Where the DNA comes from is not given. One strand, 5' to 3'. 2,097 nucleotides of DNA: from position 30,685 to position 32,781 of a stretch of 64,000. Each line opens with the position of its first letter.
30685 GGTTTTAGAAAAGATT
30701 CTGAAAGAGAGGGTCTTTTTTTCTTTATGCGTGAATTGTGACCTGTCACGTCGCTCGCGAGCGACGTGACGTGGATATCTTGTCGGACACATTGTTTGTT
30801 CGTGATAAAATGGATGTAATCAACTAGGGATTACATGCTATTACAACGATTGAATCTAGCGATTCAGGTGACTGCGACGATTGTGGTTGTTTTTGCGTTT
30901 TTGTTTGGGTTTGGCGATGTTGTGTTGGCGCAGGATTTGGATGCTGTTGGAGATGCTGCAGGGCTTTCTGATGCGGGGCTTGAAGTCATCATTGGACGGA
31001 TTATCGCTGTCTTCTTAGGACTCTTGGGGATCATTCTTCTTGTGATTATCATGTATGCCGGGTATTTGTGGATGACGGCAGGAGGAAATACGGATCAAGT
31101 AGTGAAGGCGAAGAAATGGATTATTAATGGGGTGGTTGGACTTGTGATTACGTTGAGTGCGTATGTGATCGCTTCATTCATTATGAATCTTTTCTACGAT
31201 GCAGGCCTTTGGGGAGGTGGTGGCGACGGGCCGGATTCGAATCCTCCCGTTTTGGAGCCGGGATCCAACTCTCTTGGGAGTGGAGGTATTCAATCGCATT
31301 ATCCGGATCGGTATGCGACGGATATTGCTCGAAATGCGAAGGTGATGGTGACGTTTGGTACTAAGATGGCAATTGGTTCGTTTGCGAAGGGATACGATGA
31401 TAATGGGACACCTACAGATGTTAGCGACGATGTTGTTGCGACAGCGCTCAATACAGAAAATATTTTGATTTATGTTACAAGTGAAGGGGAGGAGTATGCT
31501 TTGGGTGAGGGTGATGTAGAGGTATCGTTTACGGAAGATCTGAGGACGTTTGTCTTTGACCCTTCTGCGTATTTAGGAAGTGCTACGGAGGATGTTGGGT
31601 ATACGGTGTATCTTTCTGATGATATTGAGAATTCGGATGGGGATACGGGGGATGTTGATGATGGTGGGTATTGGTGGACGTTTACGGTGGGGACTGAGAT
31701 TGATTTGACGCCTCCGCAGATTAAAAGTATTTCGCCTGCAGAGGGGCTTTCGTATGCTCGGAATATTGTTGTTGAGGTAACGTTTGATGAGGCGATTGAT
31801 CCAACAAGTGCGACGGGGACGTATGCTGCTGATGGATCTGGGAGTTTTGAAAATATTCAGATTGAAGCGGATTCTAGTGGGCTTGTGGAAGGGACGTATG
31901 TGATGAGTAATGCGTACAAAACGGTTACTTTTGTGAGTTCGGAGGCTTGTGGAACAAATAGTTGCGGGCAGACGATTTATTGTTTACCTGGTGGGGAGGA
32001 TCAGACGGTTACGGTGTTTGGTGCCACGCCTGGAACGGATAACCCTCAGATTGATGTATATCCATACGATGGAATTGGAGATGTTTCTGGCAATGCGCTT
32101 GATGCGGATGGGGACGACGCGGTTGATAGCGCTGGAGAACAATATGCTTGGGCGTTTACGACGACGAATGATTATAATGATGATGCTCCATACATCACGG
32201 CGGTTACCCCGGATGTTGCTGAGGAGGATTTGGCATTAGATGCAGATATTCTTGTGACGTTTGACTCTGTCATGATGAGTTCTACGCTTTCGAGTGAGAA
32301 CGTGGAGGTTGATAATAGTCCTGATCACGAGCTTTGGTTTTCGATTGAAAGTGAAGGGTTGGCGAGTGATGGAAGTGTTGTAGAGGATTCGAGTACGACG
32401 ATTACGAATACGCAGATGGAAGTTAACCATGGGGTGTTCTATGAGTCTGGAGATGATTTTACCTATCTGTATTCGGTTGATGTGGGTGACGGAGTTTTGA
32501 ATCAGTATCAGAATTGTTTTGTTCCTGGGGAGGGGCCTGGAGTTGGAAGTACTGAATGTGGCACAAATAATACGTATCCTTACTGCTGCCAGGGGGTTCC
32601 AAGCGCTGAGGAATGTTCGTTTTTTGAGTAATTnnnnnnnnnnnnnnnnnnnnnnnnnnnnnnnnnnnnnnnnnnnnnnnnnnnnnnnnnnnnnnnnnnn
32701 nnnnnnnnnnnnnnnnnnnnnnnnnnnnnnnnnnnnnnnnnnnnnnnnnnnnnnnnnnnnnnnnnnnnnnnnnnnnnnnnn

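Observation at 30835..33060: Shared pilin-like (VirB2/TrbC-topology) N-terminal module on both giant proteins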

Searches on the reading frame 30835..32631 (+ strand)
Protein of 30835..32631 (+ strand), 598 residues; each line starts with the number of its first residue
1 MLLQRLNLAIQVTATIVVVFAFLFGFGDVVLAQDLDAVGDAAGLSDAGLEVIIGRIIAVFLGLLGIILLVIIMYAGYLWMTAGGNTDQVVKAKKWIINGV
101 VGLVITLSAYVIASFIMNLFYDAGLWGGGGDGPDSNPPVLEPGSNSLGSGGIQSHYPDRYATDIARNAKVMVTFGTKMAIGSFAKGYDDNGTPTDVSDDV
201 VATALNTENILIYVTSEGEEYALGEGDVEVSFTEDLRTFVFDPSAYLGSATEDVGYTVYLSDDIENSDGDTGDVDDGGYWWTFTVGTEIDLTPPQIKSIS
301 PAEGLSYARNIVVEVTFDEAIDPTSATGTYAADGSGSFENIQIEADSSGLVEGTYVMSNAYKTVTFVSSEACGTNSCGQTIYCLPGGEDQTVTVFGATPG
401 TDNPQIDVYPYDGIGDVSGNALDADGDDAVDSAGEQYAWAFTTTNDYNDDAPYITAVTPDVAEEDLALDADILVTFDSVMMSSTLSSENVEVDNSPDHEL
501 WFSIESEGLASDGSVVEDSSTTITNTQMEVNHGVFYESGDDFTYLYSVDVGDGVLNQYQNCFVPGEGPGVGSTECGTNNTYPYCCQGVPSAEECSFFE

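Call 6: search_protein_families(library=pfam, proteins=[window:30835-32631:+], max_evalue=1)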
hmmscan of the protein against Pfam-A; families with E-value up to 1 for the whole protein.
window:30835-32631:+ (598 aa): 4 families
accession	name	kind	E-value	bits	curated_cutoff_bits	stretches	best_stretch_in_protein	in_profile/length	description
PF13205.12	Big_5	-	1.9e-12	48.3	23.6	3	291-349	2-52/105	Bacterial Ig-like domain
PF18895.5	T4SS_pilin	-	2.9e-08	34.1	26.6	1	48-116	4-71/71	Type IV secretion system pilin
PF04956.18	TrbC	-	0.023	15.4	27.9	1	13-116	11-98/98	TrbC/VIRB2 pilin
PF04515.18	Choline_transpo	-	0.21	11.2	26.9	1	46-121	240-311/326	Plasma-membrane choline transporter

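Call 16: find_encoding_contigs(protein=window:30835-32631:+, flank=10000, max_places=6)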
Protein window:30835-32631:+ (598 aa): 15 contigs read that carry it; 6 places shown.
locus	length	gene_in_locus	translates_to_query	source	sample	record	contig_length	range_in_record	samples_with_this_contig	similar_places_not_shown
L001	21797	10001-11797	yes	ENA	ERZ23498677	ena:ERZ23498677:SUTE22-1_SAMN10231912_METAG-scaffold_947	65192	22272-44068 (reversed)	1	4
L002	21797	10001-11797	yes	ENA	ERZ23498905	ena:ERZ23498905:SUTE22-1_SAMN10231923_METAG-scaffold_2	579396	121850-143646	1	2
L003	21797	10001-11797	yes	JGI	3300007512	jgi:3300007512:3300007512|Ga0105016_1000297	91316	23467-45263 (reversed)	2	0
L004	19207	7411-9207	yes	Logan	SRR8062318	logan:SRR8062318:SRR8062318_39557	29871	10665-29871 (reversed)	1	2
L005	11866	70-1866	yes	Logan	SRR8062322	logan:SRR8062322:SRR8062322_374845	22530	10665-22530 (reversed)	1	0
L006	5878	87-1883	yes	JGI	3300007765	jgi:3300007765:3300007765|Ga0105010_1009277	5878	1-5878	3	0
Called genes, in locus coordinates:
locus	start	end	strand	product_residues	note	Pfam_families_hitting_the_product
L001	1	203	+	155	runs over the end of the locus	-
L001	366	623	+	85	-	-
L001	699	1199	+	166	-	-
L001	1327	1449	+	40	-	-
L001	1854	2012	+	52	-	-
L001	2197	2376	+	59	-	-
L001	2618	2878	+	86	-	-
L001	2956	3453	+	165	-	-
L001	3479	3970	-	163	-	PF01195:Pept_tRNA_hydro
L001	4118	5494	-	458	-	PF01926:MMR_HSR1, PF02421:FeoB_N, PF00009:GTP_EFTU, PF01926:MMR_HSR1, PF02421:FeoB_N, PF04548:AIG1, PF00009:GTP_EFTU, PF14714:KH_dom-like, +6 more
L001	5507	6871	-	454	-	PF03816:LytR_cpsA_psr, PF13399:LytR_C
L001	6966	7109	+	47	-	-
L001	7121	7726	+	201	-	PF10502:Peptidase_S26, PF00717:Peptidase_S24 (faint)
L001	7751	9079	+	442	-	PF13393:tRNA-synt_His, PF00587:tRNA-synt_2b, PF03129:HGTP_anticodon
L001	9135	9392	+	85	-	-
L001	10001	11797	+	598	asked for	PF18895:T4SS_pilin, PF13205:Big_5 (faint)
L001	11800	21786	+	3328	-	PF18895:T4SS_pilin, PF13205:Big_5 (faint), PF01833:TIG, PF13948:DUF4215 (faint)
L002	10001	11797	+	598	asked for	PF18895:T4SS_pilin, PF13205:Big_5 (faint)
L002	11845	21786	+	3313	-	PF18895:T4SS_pilin, PF13205:Big_5 (faint), PF01833:TIG, PF13948:DUF4215 (faint)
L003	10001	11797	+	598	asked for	PF18895:T4SS_pilin, PF13205:Big_5 (faint)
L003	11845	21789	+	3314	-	PF18895:T4SS_pilin, PF13205:Big_5 (faint), PF01833:TIG, PF13948:DUF4215 (faint)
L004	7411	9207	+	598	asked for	PF18895:T4SS_pilin, PF13205:Big_5 (faint)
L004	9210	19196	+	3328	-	PF18895:T4SS_pilin, PF13205:Big_5 (faint), PF01833:TIG, PF13948:DUF4215 (faint)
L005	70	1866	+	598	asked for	PF18895:T4SS_pilin, PF13205:Big_5 (faint)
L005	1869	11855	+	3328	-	PF18895:T4SS_pilin, PF13205:Big_5 (faint), PF01833:TIG, PF13948:DUF4215 (faint)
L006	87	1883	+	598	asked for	PF18895:T4SS_pilin, PF13205:Big_5 (faint)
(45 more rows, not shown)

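Call 17: find_homologous_proteins(query=window:30835-32631:+, max_evalue=0.001)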
Query window:30835-32631:+ (598 aa): 358 proteins with E <= 0.001 among 8000 candidates; the best 120 are listed.
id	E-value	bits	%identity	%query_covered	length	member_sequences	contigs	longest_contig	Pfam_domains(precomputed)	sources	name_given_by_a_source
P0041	0.0e+0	1333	100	100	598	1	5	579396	PF13205.13,PF18895.6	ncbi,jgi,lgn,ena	-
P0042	1.3e-236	805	63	97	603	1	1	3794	PF13205.13,PF18895.6,PF04956.19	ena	-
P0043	5.0e-190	651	50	98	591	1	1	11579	PF13205.13,PF18895.6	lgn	-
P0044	6.0e-188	644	53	99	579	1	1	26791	PF13205.13,PF18895.6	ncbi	-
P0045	6.6e-186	638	52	100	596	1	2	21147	PF13205.13,PF18895.6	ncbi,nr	ncbi:hypothetical protein D6827_04035 [Candidatus Parcubacteria bacterium]|nr:MAG: hypothetical prot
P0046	8.1e-186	637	52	100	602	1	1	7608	PF13205.13,PF18895.6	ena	-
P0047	1.7e-183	630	53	97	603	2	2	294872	PF13205.13,PF18895.6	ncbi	-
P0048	5.0e-183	628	52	99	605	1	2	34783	PF13205.13,PF18895.6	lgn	-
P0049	1.1e-182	627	51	100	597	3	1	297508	PF13205.13,PF18895.6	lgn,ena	-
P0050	4.3e-181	622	50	100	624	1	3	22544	PF13205.13,PF18895.6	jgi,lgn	-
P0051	1.1e-180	620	53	95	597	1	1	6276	PF13205.13,PF18895.6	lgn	-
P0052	2.1e-180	619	49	99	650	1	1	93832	PF13205.13,PF18895.6,PF04956.19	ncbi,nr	ncbi:MAG: Ig-like domain-containing protein [Candidatus Uhrbacteria bacterium]|nr:Ig-like domain-con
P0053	3.3e-180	619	51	100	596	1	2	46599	PF13205.13,PF18895.6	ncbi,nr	ncbi:Ig-like domain-containing protein [Patescibacteria group bacterium]|nr:Ig-like domain-containin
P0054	3.9e-180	618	52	97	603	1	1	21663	PF13205.13,PF18895.6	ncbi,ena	-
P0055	1.2e-179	617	52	100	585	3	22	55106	PF13205.13,PF18895.6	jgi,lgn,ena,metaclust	metaclust:\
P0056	1.3e-179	617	51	98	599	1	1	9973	PF13205.13,PF18895.6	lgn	-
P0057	3.4e-179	615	51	99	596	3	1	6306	PF13205.13,PF18895.6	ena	-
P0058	3.2e-178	612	51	97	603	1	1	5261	PF13205.13,PF18895.6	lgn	-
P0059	4.7e-178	612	51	98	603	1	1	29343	PF13205.13,PF18895.6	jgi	jgi:hypothetical protein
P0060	1.1e-177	610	51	100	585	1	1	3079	PF13205.13,PF18895.6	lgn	-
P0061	1.5e-177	610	51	99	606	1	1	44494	PF13205.13,PF18895.6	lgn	-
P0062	2.0e-177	609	52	94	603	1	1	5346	PF13205.13,PF18895.6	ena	-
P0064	1.5e-176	607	49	98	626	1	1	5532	PF13205.13,PF18895.6,PF04956.19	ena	-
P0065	2.7e-176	606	50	100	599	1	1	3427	PF13205.13,PF18895.6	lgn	-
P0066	3.4e-176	605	52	94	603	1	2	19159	PF13205.13,PF18895.6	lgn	-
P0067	4.7e-176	605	48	97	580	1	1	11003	PF13205.13,PF18895.6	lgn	-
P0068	5.9e-176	605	51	98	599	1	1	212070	PF13205.13,PF18895.6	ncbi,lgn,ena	-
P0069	1.1e-175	604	50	98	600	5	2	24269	PF13205.13,PF18895.6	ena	-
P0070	4.1e-175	602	50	99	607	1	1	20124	PF13205.13,PF18895.6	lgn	-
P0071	7.5e-175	601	50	100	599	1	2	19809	PF13205.13,PF18895.6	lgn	-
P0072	7.2e-174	598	49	96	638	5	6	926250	PF13205.13,PF18895.6,PF04956.19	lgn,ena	-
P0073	9.2e-174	597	50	99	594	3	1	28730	PF13205.13,PF18895.6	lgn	-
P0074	1.3e-173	597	51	94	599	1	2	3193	PF13205.13,PF18895.6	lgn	-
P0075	1.4e-173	597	51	94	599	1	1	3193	PF13205.13,PF18895.6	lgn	-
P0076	1.5e-173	597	49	99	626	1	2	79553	PF13205.13,PF18895.6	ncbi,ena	-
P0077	1.9e-173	596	50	99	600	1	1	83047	PF13205.13,PF18895.6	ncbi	-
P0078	5.7e-173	595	50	99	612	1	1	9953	PF13205.13,PF18895.6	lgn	-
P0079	6.5e-173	595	48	87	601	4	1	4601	PF13205.13,PF18895.6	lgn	-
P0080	8.4e-173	594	49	100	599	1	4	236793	PF13205.13,PF18895.6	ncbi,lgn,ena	ncbi:MAG: pilin [Patescibacteria group bacterium]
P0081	3.0e-172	592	50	100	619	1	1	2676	PF13205.13,PF18895.6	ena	-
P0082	3.1e-172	592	53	91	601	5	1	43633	PF13205.13,PF18895.6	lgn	-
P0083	3.7e-172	592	50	97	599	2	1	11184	PF13205.13,PF18895.6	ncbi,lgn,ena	-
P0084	6.3e-172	591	50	97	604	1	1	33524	PF13205.13,PF18895.6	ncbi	-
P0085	8.3e-172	591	50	96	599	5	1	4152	PF13205.13,PF18895.6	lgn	-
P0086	2.6e-171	589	49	99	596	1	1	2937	PF13205.13,PF18895.6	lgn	-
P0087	3.4e-171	589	49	99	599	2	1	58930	PF13205.13,PF18895.6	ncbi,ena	-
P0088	5.8e-171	588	50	100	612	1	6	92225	PF13205.13,PF18895.6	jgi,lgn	jgi:hypothetical protein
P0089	7.2e-171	588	51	99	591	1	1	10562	PF13205.13,PF18895.6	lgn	-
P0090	7.9e-171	588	49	99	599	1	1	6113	PF13205.13,PF18895.6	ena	-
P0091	9.3e-171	587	51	94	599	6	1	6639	PF13205.13,PF18895.6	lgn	-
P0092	2.4e-170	586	51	96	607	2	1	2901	PF13205.13,PF18895.6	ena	-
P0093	2.5e-170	586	50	96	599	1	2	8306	PF13205.13,PF18895.6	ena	-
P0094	3.3e-170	586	49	100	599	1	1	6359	PF13205.13,PF18895.6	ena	-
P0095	3.7e-170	585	48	99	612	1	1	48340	PF13205.13,PF18895.6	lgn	-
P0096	4.0e-170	585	50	98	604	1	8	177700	PF13205.13,PF18895.6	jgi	jgi:hypothetical protein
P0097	8.6e-170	584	48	100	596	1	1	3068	PF13205.13,PF18895.6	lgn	-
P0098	6.4e-169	581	50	93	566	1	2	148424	PF13205.13,PF18895.6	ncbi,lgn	-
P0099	1.0e-168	581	51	94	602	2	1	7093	PF13205.13,PF18895.6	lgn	-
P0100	1.0e-168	581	49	99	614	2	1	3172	PF13205.13,PF18895.6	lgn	-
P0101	1.6e-168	580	49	97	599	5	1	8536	PF13205.13,PF18895.6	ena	-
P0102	1.9e-168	580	49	97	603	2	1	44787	PF13205.13,PF18895.6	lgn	-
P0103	2.2e-168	580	50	98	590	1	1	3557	PF13205.13,PF18895.6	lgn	-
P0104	2.3e-168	580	52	95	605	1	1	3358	PF13205.13,PF18895.6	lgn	-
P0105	3.7e-168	579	50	99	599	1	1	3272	PF13205.13,PF18895.6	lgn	-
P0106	7.9e-168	578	48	100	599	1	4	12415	PF13205.13,PF18895.6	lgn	-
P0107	8.6e-168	578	48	100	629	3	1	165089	PF13205.13,PF18895.6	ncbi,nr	ncbi:hypothetical protein HON52_02105 [Candidatus Uhrbacteria bacterium]|nr:hypothetical protein [Ca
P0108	4.5e-167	575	49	99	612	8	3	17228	PF13205.13,PF18895.6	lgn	-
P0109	8.2e-167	574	50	94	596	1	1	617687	PF13205.13,PF18895.6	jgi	jgi:hypothetical protein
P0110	8.2e-167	574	48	100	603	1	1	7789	PF13205.13,PF18895.6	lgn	-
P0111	9.4e-167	574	49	97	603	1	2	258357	PF13205.13,PF18895.6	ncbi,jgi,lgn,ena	ncbi:MAG: Ig-like domain-containing protein [Patescibacteria group bacterium]|jgi:hypothetical prote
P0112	1.5e-166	574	50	94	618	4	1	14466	PF13205.13,PF18895.6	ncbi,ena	-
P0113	1.6e-166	574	49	100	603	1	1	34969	PF13205.13,PF18895.6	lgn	-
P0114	3.7e-166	572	51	96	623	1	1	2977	PF13205.13,PF18895.6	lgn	-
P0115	4.9e-166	572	49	91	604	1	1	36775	PF13205.13,PF18895.6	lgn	-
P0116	4.9e-166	572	50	94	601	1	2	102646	PF13205.13,PF18895.6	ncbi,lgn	-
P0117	6.1e-166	572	50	98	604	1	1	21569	PF13205.13,PF18895.6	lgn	-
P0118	1.3e-165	570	51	100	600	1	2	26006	PF13205.13,PF18895.6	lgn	-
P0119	1.1e-164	567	49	97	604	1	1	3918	PF13205.13,PF18895.6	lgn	-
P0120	1.6e-164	567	49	97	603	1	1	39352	PF13205.13,PF18895.6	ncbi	-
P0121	2.9e-164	566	50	96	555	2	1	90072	PF13205.13,PF18895.6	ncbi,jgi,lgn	ncbi:MAG: Ig-like domain-containing protein [Patescibacteria group bacterium]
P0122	3.7e-164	566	49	97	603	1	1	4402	PF13205.13,PF18895.6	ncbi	-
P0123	4.3e-164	565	48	98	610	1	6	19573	PF13205.13,PF18895.6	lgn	-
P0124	4.7e-164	565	48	97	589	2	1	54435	PF13205.13,PF18895.6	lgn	-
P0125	6.5e-164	565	50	94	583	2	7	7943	PF13205.13,PF18895.6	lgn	-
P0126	8.9e-164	564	50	95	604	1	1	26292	PF13205.13,PF18895.6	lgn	-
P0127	2.5e-163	563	46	99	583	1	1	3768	PF13205.13,PF18895.6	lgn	-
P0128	3.8e-163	562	49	93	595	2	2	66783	PF13205.13,PF18895.6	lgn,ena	-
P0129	1.0e-162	561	48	100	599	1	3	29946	PF13205.13,PF18895.6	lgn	-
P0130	1.2e-162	561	50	98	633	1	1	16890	PF13205.13,PF18895.6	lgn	-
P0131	1.4e-162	561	49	98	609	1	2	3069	PF13205.13,PF18895.6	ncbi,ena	-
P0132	2.5e-162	560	48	93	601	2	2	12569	PF13205.13,PF18895.6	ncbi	-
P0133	2.9e-162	559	49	98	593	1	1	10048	PF13205.13,PF18895.6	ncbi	-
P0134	3.0e-162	559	49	97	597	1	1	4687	PF13205.13,PF18895.6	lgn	-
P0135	3.9e-162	559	48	96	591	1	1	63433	PF13205.13,PF18895.6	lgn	-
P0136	5.4e-162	559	50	94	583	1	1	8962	PF13205.13,PF18895.6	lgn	-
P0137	1.1e-161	557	50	93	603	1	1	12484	PF13205.13,PF18895.6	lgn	-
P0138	1.2e-161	557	48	100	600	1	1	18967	PF13205.13,PF18895.6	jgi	jgi:hypothetical protein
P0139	2.2e-161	557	47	99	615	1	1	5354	PF13205.13,PF18895.6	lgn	-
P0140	2.2e-161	557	49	100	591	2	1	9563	PF13205.13,PF18895.6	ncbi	ncbi:MAG: Ig-like domain-containing protein [Patescibacteria group bacterium]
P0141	3.3e-161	556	45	99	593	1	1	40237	PF13205.13,PF18895.6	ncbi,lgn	-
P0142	3.5e-161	556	50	93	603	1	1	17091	PF13205.13,PF18895.6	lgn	-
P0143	8.7e-161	555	49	92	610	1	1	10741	PF13205.13,PF18895.6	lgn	-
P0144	1.5e-160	554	49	93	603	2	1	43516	PF13205.13,PF18895.6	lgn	-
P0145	2.2e-160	553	48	97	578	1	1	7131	PF13205.13,PF18895.6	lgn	-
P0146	2.5e-160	553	48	95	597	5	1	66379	PF13205.13,PF18895.6,PF04956.19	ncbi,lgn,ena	-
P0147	2.8e-160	553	49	94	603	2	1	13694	PF13205.13,PF18895.6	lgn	-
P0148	2.8e-160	553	48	97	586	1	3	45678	PF13205.13,PF18895.6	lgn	-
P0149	3.0e-160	553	47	99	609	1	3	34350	PF13205.13,PF18895.6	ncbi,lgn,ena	-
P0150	1.6e-159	550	47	98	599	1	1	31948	PF13205.13,PF18895.6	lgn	-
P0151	6.1e-159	548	48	100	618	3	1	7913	PF13205.13,PF18895.6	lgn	-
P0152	3.4e-158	546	49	100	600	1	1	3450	PF13205.13,PF18895.6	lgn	-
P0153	4.8e-158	546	47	92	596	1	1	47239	PF13205.13,PF18895.6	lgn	-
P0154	9.3e-158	545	48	99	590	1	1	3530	PF13205.13,PF18895.6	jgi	jgi:hypothetical protein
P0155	1.9e-157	544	49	92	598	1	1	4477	PF13205.13,PF18895.6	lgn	-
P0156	2.7e-157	543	48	99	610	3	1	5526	PF13205.13,PF18895.6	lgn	-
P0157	2.7e-157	543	49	94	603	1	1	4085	PF13205.13,PF18895.6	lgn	-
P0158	1.7e-156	540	48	88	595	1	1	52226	PF13205.13,PF18895.6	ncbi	-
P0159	2.1e-156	540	47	97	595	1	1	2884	PF13205.13,PF18895.6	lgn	-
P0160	2.3e-156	540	46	100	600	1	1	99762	PF13205.13,PF18895.6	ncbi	-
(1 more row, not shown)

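Call 19: find_encoding_contigs(protein=P0072, flank=10000, max_places=1)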
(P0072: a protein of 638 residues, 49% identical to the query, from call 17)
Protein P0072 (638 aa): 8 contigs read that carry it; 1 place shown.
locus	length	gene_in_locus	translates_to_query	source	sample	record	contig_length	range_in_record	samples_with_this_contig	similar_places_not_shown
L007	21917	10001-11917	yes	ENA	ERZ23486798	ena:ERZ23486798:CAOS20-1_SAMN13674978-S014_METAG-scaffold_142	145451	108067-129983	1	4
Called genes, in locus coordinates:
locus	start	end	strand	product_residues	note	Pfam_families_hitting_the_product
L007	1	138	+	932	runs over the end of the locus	PF04313:HSDR_N, PF04851:ResIII, PF00270:DEAD, PF18766:SWI2_SNF2, PF22679:T1R_D3-like, PF12008:EcoR124_C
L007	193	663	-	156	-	-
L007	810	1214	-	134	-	PF02661:Fic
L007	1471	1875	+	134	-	PF11969:DcpS_C, PF01230:HIT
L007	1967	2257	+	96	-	PF01329:Pterin_4a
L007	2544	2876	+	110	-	-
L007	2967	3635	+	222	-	-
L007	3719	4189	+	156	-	PF03073:TspO_MBR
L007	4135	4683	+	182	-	-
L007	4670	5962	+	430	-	PF01266:DAO (weak), PF01946:Thi4 (faint), PF03486:HI0933_like (faint), PF07992:Pyr_redox_2 (faint), PF13450:NAD_binding_8, PF01593:Amino_oxidase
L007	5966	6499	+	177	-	-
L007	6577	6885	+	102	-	PF02325:CCB3_YggT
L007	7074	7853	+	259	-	PF03403:PAF-AH_p_II (faint), PF12146:Hydrolase_4, PF00561:Abhydrolase_1 (weak), PF12697:Abhydrolase_6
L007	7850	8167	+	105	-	PF00581:Rhodanese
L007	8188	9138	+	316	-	PF18920:DUF5671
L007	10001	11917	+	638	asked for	PF04956:TrbC (weak), PF18895:T4SS_pilin, PF13205:Big_5 (faint)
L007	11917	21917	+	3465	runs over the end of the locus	PF18895:T4SS_pilin (weak), PF13205:Big_5 (weak), PF01833:TIG (weak), PF13205:Big_5, PF13948:DUF4215 (faint)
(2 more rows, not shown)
